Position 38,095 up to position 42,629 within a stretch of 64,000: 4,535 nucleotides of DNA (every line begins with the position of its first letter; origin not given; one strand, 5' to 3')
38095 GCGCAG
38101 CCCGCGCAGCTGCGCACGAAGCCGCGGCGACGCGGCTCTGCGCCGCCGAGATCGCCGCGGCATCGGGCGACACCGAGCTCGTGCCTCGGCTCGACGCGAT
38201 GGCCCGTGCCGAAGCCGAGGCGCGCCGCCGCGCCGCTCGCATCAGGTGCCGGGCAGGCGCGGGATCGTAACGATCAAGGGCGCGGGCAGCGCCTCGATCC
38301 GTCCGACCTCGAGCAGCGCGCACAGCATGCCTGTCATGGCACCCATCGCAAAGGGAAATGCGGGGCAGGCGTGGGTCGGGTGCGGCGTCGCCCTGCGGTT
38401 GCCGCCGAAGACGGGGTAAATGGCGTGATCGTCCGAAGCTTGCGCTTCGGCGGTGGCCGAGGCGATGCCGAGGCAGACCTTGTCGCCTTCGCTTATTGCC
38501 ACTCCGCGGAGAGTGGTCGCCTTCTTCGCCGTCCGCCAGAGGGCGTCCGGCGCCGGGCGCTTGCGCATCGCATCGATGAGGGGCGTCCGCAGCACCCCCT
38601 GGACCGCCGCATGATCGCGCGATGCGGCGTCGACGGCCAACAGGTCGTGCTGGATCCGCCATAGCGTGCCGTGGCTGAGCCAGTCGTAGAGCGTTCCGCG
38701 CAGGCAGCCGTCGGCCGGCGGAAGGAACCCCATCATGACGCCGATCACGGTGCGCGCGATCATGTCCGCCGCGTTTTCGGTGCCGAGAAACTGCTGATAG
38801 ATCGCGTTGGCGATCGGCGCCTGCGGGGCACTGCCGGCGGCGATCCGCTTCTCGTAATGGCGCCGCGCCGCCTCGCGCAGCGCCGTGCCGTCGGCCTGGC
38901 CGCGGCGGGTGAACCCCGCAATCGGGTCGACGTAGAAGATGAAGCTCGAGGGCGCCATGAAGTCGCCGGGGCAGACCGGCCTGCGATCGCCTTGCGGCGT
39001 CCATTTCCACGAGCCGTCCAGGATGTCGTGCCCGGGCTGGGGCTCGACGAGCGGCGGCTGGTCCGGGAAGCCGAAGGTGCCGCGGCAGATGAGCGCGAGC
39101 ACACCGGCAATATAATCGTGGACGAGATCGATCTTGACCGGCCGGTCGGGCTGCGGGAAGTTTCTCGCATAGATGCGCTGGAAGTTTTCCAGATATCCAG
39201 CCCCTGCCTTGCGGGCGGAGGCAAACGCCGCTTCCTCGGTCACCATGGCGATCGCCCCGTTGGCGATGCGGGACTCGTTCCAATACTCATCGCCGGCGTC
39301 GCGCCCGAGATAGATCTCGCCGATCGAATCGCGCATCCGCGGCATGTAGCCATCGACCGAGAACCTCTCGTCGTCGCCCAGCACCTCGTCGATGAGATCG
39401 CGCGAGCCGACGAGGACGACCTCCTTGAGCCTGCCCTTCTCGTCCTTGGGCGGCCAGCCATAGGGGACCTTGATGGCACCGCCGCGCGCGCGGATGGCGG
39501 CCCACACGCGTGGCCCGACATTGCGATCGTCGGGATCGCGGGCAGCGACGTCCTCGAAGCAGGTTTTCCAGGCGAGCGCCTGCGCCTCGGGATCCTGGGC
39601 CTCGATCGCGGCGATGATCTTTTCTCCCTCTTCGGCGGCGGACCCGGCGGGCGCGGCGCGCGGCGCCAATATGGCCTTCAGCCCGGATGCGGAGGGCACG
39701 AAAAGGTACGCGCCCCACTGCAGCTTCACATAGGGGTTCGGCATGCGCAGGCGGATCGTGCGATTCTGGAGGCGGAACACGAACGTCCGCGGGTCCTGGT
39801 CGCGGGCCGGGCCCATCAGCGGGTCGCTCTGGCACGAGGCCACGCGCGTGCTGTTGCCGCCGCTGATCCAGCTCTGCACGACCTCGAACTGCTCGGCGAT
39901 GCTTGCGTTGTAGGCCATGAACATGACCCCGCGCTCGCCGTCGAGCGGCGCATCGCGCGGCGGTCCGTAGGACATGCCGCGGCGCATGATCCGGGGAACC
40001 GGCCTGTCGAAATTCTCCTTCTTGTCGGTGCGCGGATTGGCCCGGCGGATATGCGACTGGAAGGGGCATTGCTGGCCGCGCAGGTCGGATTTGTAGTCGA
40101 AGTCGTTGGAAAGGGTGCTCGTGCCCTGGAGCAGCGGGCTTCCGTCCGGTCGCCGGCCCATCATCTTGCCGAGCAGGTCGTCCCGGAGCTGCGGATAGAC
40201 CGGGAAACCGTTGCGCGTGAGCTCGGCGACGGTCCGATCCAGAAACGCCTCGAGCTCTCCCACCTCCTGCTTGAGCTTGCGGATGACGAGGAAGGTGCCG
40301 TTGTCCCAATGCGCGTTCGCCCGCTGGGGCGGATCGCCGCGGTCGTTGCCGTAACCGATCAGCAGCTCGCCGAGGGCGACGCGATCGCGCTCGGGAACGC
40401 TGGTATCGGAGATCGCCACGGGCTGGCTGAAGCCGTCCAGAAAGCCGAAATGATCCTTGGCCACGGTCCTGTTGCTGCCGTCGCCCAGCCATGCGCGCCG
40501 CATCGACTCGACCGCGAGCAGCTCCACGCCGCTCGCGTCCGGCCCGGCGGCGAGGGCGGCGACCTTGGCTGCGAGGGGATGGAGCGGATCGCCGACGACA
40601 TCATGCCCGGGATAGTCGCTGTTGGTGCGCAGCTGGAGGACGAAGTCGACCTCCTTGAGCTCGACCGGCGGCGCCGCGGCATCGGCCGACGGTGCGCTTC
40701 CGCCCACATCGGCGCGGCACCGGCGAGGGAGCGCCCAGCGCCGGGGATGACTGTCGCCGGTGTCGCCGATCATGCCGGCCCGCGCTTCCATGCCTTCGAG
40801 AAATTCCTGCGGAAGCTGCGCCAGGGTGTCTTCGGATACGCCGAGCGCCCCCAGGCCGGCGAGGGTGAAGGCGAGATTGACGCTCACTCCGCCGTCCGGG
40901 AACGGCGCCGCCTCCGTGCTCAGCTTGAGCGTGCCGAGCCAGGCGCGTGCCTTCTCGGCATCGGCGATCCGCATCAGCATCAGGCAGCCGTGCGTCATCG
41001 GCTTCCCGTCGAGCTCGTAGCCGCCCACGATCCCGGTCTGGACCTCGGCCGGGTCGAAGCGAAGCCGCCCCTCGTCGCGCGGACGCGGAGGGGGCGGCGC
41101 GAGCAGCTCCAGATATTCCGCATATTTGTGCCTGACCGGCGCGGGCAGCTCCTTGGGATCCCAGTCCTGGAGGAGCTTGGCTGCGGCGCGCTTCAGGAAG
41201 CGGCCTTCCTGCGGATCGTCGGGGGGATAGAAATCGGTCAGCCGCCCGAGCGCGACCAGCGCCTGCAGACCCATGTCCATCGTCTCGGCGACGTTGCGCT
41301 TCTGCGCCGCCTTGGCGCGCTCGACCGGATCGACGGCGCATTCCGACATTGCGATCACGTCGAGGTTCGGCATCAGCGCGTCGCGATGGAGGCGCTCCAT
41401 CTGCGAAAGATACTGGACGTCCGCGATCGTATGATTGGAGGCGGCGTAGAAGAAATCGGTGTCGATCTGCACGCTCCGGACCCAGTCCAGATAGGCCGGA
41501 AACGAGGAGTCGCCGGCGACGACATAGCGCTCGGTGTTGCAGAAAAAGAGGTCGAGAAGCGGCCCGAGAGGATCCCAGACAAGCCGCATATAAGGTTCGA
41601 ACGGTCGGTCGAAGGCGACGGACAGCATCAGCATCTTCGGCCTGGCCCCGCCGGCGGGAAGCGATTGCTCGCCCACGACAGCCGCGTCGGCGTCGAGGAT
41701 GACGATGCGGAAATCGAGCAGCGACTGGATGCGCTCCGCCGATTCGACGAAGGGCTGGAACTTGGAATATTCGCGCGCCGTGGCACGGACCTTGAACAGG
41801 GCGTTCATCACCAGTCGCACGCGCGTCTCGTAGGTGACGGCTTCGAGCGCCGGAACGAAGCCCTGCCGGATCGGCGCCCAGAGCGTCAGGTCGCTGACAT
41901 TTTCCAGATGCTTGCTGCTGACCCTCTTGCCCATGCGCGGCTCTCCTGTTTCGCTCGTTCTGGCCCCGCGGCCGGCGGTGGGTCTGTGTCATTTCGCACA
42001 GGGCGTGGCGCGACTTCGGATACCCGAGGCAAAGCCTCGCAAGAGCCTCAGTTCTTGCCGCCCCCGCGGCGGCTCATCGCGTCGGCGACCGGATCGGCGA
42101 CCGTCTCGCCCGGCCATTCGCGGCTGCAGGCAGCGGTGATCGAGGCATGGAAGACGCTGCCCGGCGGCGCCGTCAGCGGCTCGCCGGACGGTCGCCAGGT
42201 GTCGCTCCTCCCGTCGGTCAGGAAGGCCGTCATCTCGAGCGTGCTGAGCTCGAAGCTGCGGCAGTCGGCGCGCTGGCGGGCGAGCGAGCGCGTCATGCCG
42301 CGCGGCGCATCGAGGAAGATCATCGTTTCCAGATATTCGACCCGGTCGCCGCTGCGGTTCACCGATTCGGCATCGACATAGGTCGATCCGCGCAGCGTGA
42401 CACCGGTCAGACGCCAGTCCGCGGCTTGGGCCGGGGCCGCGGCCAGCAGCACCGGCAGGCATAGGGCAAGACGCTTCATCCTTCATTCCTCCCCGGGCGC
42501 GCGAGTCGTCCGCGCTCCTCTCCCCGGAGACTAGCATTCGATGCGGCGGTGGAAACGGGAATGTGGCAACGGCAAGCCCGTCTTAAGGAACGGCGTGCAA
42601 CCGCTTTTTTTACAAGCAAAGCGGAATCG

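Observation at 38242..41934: Dyp peroxidase fused to an atypical P450 with no redox partner nearby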

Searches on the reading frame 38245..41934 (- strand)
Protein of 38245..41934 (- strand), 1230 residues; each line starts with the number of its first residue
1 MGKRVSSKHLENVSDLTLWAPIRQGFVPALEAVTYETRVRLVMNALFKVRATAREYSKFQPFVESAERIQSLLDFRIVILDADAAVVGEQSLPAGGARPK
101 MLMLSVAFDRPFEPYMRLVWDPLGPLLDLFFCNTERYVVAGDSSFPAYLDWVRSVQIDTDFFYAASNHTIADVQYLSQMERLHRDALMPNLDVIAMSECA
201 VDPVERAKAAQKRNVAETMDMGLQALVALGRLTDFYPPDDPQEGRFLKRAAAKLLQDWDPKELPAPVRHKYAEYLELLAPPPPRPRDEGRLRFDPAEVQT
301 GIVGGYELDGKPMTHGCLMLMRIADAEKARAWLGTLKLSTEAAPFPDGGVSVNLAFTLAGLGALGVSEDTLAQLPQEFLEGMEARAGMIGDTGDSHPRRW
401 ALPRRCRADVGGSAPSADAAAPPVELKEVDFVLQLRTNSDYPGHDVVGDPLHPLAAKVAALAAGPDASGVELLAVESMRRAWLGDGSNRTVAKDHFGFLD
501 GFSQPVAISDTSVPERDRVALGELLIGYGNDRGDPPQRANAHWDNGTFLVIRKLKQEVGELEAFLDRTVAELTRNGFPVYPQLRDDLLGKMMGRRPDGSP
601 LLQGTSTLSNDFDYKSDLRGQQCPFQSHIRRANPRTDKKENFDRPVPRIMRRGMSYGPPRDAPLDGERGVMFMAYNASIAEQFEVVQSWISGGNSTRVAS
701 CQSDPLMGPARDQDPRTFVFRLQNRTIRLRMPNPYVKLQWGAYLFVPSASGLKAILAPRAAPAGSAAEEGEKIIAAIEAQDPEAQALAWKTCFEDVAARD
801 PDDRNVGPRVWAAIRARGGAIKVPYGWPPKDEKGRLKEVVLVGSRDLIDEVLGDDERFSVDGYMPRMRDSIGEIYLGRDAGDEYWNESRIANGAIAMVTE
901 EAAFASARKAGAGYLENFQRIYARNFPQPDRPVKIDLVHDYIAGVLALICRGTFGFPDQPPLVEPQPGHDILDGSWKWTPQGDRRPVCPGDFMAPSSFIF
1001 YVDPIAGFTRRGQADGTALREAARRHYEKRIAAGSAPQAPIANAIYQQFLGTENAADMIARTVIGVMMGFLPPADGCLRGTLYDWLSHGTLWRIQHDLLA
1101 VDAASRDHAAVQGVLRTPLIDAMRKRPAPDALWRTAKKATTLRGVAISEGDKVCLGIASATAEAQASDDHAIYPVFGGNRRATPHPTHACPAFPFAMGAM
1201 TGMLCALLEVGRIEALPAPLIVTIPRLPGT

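Call 4: search_protein_families(library=pfam, proteins=[window:38245-41934:-], max_evalue=1)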
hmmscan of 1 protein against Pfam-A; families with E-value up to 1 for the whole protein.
window:38245-41934:- (1230 aa): 2 families
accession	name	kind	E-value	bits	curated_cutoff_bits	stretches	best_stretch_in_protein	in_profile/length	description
PF20628.3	Dyp_perox_C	-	1.3e-06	28.7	20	1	597-690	70-137/166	Dyp-type peroxidase, C-terminal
PF21105.3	DyP_N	-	0.0061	17.1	27.5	1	350-400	67-113/163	DyP dimeric alpha+beta barrel domain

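Call 5: search_protein_families(library=ncbifam, proteins=[window:38245-41934:-], max_evalue=1)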
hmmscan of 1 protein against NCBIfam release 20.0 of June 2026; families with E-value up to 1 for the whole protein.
window:38245-41934:- (1230 aa): 2 families
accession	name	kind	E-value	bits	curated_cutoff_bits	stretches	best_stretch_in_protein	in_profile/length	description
TIGR01413.1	Dyp_perox_fam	superfamily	1.7e-24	86.8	100.5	1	477-750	124-321/323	Dyp-type peroxidase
TIGR01412.1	tat_substr_1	equivalog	1.2e-08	34.3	428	1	591-691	293-385/420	iron uptake transporter deferrochelatase/peroxidase subunit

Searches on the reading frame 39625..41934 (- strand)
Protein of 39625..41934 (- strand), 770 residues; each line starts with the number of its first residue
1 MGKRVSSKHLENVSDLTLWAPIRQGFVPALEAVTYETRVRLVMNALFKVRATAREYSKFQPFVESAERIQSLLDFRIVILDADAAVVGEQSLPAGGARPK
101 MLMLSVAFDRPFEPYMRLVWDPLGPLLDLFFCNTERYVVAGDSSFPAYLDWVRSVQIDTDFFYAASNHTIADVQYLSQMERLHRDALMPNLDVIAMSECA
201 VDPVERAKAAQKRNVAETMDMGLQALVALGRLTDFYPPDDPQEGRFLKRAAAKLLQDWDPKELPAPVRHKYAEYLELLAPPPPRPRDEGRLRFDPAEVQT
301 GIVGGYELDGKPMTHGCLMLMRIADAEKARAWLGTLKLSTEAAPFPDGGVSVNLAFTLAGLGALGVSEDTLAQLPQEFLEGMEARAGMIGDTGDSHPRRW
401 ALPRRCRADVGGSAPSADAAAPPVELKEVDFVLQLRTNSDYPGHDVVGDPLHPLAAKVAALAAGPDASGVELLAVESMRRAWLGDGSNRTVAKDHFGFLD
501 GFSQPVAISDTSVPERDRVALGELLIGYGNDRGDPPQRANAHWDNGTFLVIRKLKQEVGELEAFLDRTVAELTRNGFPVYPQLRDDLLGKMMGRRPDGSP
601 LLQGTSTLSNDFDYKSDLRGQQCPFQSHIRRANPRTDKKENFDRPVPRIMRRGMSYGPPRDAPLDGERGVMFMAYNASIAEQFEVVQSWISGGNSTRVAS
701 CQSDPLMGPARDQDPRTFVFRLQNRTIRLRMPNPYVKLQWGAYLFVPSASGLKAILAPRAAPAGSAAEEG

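Call 45: predict_structure(alignment_id=A2)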
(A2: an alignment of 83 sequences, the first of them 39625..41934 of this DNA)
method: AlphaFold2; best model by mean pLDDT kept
length: 770 residues; sequences in the alignment: 83
mean_pLDDT: 89.3   pTM: 0.90
mean pLDDT of the five models: 89.3, 88.6, 87.8, 87.6, 86.2
residues with pLDDT >= 90: 507; 70-90: 215; 50-70: 41; < 50: 7
segments of 3 or more residues with pLDDT < 50: 768-770
pLDDT, mean of each block of 10 residues (from residue 1): 74 91 92 94 93 90 89 91 63 73 92 87 93 96 91 91 87 93 92 92 92 95 94 93 94 92 95 92 80 96 89 94 97 96 87 98 95 92 87 90 92 91 97 96 95 96 90 96 59 86 78 85 94 90 97 95 96 95 94 93 87 88 92 74 79 92 88 94 74 72 86 86 93 92 97 94 55
secondary structure, 60 per line:
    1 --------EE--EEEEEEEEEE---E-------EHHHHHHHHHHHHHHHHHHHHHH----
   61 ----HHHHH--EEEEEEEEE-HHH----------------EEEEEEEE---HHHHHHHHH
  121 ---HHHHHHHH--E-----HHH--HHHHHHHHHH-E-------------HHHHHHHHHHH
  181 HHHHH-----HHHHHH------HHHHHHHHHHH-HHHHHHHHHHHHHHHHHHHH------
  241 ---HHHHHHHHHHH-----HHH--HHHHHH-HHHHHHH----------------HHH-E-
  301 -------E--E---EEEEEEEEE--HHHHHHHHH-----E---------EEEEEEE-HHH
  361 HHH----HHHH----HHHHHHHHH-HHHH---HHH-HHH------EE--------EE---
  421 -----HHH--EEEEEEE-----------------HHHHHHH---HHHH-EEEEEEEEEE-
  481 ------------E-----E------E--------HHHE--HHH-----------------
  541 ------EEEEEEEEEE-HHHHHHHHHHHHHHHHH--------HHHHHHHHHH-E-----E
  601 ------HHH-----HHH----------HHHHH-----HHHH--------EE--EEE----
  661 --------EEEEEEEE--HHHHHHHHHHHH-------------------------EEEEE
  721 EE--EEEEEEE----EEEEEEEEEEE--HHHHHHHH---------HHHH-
elements in order (helices of 4 or more, strands of 3 or more residues): E13-22 H35-56 H65-69 E72-80 E101-108 H112-120 H124-131 H145-154 H170-185 H191-196 H203-213 H215-234 H244-254 H265-270 H272-278 E315-323 H326-334 E350-356 H358-363 H368-371 H376-384 H386-389 E431-437 H455-461 H465-468 E470-479 E547-556 H558-574 H583-592 H628-632 H638-641 E654-656 E669-676 H679-690 E716-722 E725-731 E736-746 H749-756 H766-769

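Call 51: fold_search(model_id=the predicted structure, library=pdb)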
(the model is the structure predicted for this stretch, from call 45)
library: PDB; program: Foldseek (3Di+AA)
matches with E <= 10: 444; with E <= 0.001: 125
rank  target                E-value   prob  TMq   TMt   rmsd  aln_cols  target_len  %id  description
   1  8re3_A                4.5e-26  1.00  0.46  0.77   4.8       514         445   24  Crystal Structure determination of Dye-decolorizing Peroxidase (DyP) mutant M190G from Deinoccoccus radiodurans (released 2024-01-31)
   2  8re2                  9.9e-26  1.00  0.46  0.77   4.5       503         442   24  Crystal Structure determination of Dye-decolorizing Peroxidase (DyP) from Deinoccoccus radiodurans (released 2024-01-31)
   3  7anv                  1.4e-20  1.00  0.46  0.73   4.9       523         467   26  Mutational and structural analysis of an ancestral D-type dye decolorizing peroxidase (released 2020-12-30)
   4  5c2i_A                3.8e-20  1.00  0.44  0.70   4.8       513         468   21  Crystal structure of Anabaena sp. DyP-type peroxidese (AnaPX) (released 2015-12-16)
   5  5c2i_C                8.7e-20  1.00  0.44  0.71   4.8       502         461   21  Crystal structure of Anabaena sp. DyP-type peroxidese (AnaPX) (released 2015-12-16)
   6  3vxi                  9.7e-20  1.00  0.43  0.73   6.2       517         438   24  Dye-decolorizing peroxidase (DyP) complex with ascorbic acid (released 2012-11-07)
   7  5c2i_B                4.9e-19  1.00  0.44  0.71   4.9       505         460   22  Crystal structure of Anabaena sp. DyP-type peroxidese (AnaPX) (released 2015-12-16)
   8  4g2c_A                6.3e-19  1.00  0.43  0.68   5.8       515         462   23  DyP2 from Amycolatopsis sp. ATCC 39116 (released 2012-10-24)
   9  3mm1                  6.6e-19  1.00  0.44  0.73   5.7       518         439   24  Dye-decolorizing peroxidase (DyP) D171N (released 2011-04-27)
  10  4w7j_A                1.7e-18  1.00  0.44  0.73   5.8       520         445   21  CRYSTAL STRUCTURE OF A DECOLORIZING PEROXIDASE (DYP) FROM AURICULARIA AURICULA-JUDAE (released 2015-03-11)
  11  6fsk_A                1.7e-18  1.00  0.45  0.69   6.0       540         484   22  F194Y mutant of the Dye-decolorizing peroxidase (DYP) from Pleurotus ostreatus (released 2018-12-26)
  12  6fsl_A                2.2e-18  1.00  0.45  0.70   5.9       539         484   21  F194W mutant of the dye-decolorizing peroxidase (DYP) from Pleurotus ostreatus (released 2019-03-13)
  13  4w7j_B                2.4e-18  1.00  0.44  0.72   5.9       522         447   21  CRYSTAL STRUCTURE OF A DECOLORIZING PEROXIDASE (DYP) FROM AURICULARIA AURICULA-JUDAE (released 2015-03-11)
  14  2d3q_A                2.7e-18  1.00  0.44  0.74   5.6       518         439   24  Crystal Structure of a Decolorizing Peroxidase (DyP) That Catalyses the Biological Oxidation of Anthraquinone Derivati (released 2006-09-30)
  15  4w7j_D                3.3e-18  1.00  0.43  0.71   6.0       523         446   21  CRYSTAL STRUCTURE OF A DECOLORIZING PEROXIDASE (DYP) FROM AURICULARIA AURICULA-JUDAE (released 2015-03-11)
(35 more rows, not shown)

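Call 78: fold_search(model_id=the predicted structure, library=viral)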
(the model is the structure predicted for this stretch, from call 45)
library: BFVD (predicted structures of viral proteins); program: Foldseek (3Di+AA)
matches with E <= 10: 231; with E <= 0.001: 1
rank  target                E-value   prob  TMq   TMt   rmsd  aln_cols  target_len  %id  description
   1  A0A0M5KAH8            9.2e-10  1.00  0.30  0.60   9.2       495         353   14  (no name in the UniProt tables at hand)
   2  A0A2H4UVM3            3.1e-02  0.06  0.09  0.08  24.9       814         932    7  Peptidase M16 [Bodo saltans virus]
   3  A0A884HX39            4.7e-02  0.60  0.09  0.33   9.0       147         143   19  (no name in the UniProt tables at hand)
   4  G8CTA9                8.3e-02  0.35  0.09  0.28  13.5       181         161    9  (no name in the UniProt tables at hand)
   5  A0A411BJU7            8.3e-02  0.30  0.09  0.30  11.1       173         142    7  (no name in the UniProt tables at hand)
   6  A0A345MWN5            1.5e-01  0.10  0.07  0.18  22.9       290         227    7  (no name in the UniProt tables at hand)
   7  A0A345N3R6            2.4e-01  0.12  0.09  0.22  24.3       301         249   10  (no name in the UniProt tables at hand)
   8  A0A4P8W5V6            3.4e-01  0.10  0.08  0.12  21.9       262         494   12  (no name in the UniProt tables at hand)
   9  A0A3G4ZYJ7            3.4e-01  0.04  0.08  0.07  23.7       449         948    8  Insulysin, insulin-degrading enzyme [Gaeavirus sp.]
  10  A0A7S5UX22            3.6e-01  0.11  0.11  0.26   9.4       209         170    9  (no name in the UniProt tables at hand)
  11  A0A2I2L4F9            3.6e-01  0.10  0.09  0.22  17.1       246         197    9  Uncharacterized protein [Orpheovirus IHUMI-LCC2]
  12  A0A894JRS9            4.0e-01  0.11  0.10  0.16  24.4       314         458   11  (no name in the UniProt tables at hand)
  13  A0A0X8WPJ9            4.6e-01  0.10  0.08  0.24  29.3       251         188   14  (no name in the UniProt tables at hand)
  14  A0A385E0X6            4.9e-01  0.06  0.08  0.16  20.6       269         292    9  (no name in the UniProt tables at hand)
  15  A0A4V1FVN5            5.2e-01  0.07  0.09  0.11  22.0       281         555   12  (no name in the UniProt tables at hand)
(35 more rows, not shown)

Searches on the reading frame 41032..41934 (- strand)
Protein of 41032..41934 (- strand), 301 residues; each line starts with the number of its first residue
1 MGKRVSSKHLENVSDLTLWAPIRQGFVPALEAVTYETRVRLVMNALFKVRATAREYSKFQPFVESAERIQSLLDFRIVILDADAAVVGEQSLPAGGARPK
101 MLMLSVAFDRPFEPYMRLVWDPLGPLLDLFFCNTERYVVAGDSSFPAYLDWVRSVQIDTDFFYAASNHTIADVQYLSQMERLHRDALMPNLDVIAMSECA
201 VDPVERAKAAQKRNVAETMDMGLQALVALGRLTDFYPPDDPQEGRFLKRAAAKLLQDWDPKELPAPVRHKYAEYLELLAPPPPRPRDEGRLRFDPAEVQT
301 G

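Call 7: search_protein_families(library=pfam, proteins=[window:41032-41934:-], max_evalue=10)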
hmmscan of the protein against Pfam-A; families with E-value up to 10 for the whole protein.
seq(301 aa): 0 families

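Call 53: search_protein_representatives(protein=window:41035-41934:-)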
Query: 300 residues. Proteins with E-value up to 0.001 (for the whole library): 484; up to 1e-10: 402; up to 1e-30: 145. The best 150 are listed.
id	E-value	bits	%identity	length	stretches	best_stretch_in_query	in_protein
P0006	3.4e-94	332.0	64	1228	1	1-281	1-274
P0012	7.1e-88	311.2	58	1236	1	1-299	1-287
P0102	1.2e-76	274.4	53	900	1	4-299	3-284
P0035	9.9e-75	268.1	53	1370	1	1-299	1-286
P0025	1.2e-73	264.5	54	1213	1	1-288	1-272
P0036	2.8e-69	250.2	48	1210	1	4-283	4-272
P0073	1.2e-68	248.1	48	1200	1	1-299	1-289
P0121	5.3e-68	246.0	48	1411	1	3-277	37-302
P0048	7.2e-68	245.5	48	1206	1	1-299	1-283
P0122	5.6e-66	239.4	43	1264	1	1-299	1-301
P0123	1.4e-63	231.5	46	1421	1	4-263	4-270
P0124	6.6e-62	226.0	50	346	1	4-299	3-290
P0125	7.5e-62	225.8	47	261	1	1-271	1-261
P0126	1.5e-61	224.8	45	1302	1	3-285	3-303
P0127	1.9e-61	224.5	44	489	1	1-283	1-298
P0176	1.2e-40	156.2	39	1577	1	4-284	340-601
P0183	1.8e-39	152.3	44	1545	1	10-258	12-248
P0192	3.5e-38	148.1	39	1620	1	5-295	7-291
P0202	1.6e-35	139.3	40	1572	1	5-276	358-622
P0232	7.8e-32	127.3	42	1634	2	7-184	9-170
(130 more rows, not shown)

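Call 55: search_protein_families(library=pfam, proteins=[P0192, P0176, P0202, P0232, P0183], max_evalue=0.01)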
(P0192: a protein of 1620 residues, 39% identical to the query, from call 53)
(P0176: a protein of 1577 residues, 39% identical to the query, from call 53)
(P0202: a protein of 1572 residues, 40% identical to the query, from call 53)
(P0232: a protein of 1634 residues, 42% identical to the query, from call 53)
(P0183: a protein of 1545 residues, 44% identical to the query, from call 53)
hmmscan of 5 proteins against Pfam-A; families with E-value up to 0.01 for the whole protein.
P0192 (1620 aa): 2 families
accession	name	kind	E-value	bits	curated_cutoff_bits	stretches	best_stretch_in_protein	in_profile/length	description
PF20628.3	Dyp_perox_C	-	6.2e-05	23.2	20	1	643-711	86-137/166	Dyp-type peroxidase, C-terminal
PF13472.12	Lipase_GDSL_2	-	0.0037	18.2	32.9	0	1345-1568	3-175/178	GDSL-like Lipase/Acylhydrolase family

P0176 (1577 aa): 2 families
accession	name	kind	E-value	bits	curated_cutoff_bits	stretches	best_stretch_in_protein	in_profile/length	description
PF01734.28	Patatin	-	7.9e-17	62.5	27.7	1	7-199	1-186/191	Patatin-like phospholipase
PF21105.3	DyP_N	-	4.9e-05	24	27.5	1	608-721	1-114/163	DyP dimeric alpha+beta barrel domain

P0202 (1572 aa): 2 families
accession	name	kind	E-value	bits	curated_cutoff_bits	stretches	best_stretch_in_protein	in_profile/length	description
PF01734.28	Patatin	-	3.2e-19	70.3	27.7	1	7-211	1-188/191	Patatin-like phospholipase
PF20628.3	Dyp_perox_C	-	8.6e-07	29.3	20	1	961-1045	77-141/166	Dyp-type peroxidase, C-terminal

P0232 (1634 aa): 1 family
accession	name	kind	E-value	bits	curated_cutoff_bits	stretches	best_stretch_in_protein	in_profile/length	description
PF20628.3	Dyp_perox_C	-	8.1e-07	29.4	20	1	578-733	27-138/166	Dyp-type peroxidase, C-terminal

P0183 (1545 aa): 1 family
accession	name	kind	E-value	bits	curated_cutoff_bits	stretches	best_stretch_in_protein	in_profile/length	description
PF20628.3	Dyp_perox_C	-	7.7e-06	26.2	20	1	539-702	27-137/166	Dyp-type peroxidase, C-terminal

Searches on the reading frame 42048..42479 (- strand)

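Call 20: search_protein_families(library=pfam, proteins=[window:42048-42479:-], max_evalue=0.001)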
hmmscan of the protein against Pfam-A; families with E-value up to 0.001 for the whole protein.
window:42048-42479:- (143 aa): 1 family
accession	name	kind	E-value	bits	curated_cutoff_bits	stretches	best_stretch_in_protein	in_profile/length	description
PF16747.10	Adhesin_E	-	0.00018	22.2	23.7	1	22-119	1-109/109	Surface-adhesin protein E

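Call 54: search_protein_families(library=padloc, proteins=[window:42048-42479:-], max_evalue=0.01)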
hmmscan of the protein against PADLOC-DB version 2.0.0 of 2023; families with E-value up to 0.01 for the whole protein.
window:42048-42479:- (143 aa): 0 families
